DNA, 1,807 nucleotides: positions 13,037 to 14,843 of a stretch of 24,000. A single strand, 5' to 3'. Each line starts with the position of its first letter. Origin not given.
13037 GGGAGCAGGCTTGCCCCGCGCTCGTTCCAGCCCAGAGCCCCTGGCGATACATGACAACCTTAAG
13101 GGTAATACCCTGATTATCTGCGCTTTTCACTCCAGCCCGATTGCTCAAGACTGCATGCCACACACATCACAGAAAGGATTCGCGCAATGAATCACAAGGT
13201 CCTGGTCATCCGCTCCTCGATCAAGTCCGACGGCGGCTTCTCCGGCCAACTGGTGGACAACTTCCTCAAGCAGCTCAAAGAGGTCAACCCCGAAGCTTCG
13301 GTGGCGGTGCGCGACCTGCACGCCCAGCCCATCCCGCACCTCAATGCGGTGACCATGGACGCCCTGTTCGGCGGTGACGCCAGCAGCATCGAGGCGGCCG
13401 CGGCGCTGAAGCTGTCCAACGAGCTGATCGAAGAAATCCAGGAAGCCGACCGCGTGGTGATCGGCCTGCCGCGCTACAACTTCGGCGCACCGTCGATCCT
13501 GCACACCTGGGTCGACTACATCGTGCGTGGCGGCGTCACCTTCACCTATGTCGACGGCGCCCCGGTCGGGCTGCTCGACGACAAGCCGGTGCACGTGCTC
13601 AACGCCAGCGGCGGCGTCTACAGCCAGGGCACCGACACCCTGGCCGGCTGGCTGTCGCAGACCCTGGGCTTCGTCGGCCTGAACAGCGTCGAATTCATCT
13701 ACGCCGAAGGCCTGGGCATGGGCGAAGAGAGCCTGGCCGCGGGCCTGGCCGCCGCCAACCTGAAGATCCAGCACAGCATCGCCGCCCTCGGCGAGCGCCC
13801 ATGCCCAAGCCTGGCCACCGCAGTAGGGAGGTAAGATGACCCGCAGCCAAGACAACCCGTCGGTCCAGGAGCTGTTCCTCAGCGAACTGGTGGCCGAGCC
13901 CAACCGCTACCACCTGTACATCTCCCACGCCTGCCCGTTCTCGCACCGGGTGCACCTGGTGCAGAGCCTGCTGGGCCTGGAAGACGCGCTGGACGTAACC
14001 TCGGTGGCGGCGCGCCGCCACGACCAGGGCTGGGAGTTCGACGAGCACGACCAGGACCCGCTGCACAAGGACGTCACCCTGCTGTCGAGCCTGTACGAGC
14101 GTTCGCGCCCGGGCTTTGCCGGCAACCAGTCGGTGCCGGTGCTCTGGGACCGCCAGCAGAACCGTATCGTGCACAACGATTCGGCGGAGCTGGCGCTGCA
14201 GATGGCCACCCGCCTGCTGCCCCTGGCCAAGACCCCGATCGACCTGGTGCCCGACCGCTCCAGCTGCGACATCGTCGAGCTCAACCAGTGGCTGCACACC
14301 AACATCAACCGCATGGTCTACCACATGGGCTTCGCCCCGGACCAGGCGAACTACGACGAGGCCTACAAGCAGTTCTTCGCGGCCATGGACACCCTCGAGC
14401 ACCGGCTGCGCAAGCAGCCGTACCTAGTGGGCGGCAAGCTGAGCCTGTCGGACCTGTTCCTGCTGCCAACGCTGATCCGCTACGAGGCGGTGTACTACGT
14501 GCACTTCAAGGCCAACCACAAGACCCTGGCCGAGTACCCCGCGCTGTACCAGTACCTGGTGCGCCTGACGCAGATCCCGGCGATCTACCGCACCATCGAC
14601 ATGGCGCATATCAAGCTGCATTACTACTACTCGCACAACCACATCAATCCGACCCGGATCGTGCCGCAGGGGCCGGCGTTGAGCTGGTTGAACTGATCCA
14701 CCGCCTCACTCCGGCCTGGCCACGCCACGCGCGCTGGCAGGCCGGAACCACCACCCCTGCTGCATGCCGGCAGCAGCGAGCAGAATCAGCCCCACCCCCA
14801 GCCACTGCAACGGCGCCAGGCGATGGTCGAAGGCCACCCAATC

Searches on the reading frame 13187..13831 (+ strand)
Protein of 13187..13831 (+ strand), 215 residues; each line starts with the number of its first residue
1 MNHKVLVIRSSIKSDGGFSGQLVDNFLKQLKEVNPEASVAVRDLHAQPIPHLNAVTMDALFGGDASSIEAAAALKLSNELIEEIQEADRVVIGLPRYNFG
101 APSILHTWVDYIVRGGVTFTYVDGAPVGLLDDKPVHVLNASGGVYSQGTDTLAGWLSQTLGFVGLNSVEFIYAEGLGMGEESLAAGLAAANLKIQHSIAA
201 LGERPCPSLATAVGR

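Call 31: search_protein_families(library=ncbifam, proteins=[window:13187-13831:+], max_evalue=0.00001)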
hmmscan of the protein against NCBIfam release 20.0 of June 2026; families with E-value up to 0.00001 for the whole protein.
window:13187-13831:+ (215 aa): 3 families
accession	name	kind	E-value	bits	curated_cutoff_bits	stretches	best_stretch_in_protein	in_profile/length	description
NF010075.0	PRK13556.1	subfamily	1.4e-31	110.1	188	1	4-176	3-183/208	FMN-dependent NADH-azoreductase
NF010074.0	PRK13555.1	equivalog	1.3e-17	63.8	432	1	4-175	25-204/230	FMN-dependent NADH-azoreductase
NF002370.0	PRK01355.1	subfamily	1.6e-16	60.4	143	1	3-178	2-173/199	FMN-dependent NADH-azoreductase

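Call 63: search_solved_structures(query=window:13187-13831:+, max_evalue=0.00001)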
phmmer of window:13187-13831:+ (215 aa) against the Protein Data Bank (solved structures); distinct sequences matched with E-value up to 0.00001: 23.
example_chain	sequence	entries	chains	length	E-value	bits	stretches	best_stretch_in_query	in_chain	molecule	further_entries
1t5b_A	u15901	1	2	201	1.7e-37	132.4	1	4-199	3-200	Acyl carrier protein phosphodiesterase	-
4ese_A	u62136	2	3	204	8.5e-36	126.9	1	3-192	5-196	FMN-dependent NADH-azoreductase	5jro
1tik_A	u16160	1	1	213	1.1e-35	126.6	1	4-201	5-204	Acyl carrier protein phosphodiesterase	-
7n2x_A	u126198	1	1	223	1.3e-35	126.3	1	3-198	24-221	FMN-dependent NADH:quinone oxidoreductase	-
1v4b_A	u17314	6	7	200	2.7e-35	125.3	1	4-194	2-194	NADH-azoreductase, FMN-dependent | Azo Reductase | FMN-dependent NADH-azoreductase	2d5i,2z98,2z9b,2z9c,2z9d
4c0w_A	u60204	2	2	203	1.2e-29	106.8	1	4-199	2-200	FMN-DEPENDENT NADH-AZOREDUCTASE 1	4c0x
4c14_A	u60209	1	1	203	1.4e-29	106.6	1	4-198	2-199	FMN-DEPENDENT NADH-AZOREDUCTASE 1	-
3w77_A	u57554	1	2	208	7e-29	104.3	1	14-190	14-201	FMN-dependent NADH-azoreductase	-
8h4j_A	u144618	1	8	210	8.6e-29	104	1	4-195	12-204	FMN dependent NADH:quinone oxidoreductase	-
3p0r_A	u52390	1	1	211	1.1e-28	103.7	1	4-189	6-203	Azoreductase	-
6dxp_A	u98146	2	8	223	1.5e-28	103.2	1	4-195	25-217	FMN-dependent NADH-azoreductase | FMN dependent NADH:quinone oxidoreductase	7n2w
2v9c_A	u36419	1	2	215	1.1e-21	80.9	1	4-183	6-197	FMN-DEPENDENT NADH-AZOREDUCTASE 1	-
3lt5_A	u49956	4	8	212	1.2e-21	80.7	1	4-183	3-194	FMN-dependent NADH-azoreductase 1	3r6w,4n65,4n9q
3keg_A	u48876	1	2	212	1.2e-21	80.7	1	4-183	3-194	FMN-dependent NADH-azoreductase 1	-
3w78_A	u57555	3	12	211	4.4e-21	78.8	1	4-182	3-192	FMN-dependent NADH-azoreductase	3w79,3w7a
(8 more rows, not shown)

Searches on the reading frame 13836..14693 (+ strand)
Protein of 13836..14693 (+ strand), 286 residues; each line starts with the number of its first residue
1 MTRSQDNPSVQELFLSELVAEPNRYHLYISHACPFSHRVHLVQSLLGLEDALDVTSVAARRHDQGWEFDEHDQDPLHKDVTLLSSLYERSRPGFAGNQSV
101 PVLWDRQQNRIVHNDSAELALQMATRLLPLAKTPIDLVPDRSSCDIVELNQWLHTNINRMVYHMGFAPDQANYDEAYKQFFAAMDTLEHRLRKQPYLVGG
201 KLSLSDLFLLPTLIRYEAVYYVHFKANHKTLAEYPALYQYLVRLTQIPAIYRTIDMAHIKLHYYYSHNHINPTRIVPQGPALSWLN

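Call 31: search_protein_families(library=ncbifam, proteins=[window:13836-14693:+], max_evalue=0.00001)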
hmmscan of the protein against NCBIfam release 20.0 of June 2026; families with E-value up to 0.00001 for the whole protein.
window:13836-14693:+ (286 aa): 0 families

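Call 62: search_solved_structures(query=window:13836-14693:+, max_evalue=0.001)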
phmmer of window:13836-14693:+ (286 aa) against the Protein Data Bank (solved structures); distinct sequences matched with E-value up to 0.001: 13.
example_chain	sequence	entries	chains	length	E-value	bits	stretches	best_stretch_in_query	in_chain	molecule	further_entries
3ppu_A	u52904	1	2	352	4.6e-59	203.3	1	19-281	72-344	Glutathione-S-transferase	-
4uss_A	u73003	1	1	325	5.3e-56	193.2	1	17-284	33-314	GLUTATHIONYL HYDROQUINONE REDUCTASE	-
4fqu_A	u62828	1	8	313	6.3e-56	193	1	20-281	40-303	Putative glutathione transferase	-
6gc9_A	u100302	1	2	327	7.1e-55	189.5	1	19-281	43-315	Glutathione transferase Xi 1 from Trametes versicolor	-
3r3e_A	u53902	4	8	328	7.9e-55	189.4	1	18-280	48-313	Uncharacterized protein yqjG | protein yqjG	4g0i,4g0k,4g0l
6gzf_A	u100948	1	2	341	1.8e-54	188.2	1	20-283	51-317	Glutathione S-transferase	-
4pts_A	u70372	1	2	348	4.9e-50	173.6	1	20-285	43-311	glutathione S-transferase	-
6gca_A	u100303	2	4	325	1.5e-48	168.8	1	17-281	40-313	Glutathione transferase Xi 3 from Trametes versicolor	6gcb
6gcc_A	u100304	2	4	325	3.7e-47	164.2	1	17-281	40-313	Glutathione transferase Xi 3 mutant C56S | Glutathione transferase Xi 3 C56S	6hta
3m1g_A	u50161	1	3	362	2.3e-46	161.6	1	17-283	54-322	Putative glutathione S-transferase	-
5lkb_A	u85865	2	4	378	2.3e-33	118.9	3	192-281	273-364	Glutathione S-transferase omega-like 2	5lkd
4ags_A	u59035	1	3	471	6.4e-05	25.6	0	187-255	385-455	THIOL-DEPENDENT REDUCTASE 1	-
1gul_A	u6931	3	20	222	0.00099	21.7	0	181-255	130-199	Glutathione S-transferase A4 | PROTEIN (GLUTATHIONE TRANSFERASE A4-4)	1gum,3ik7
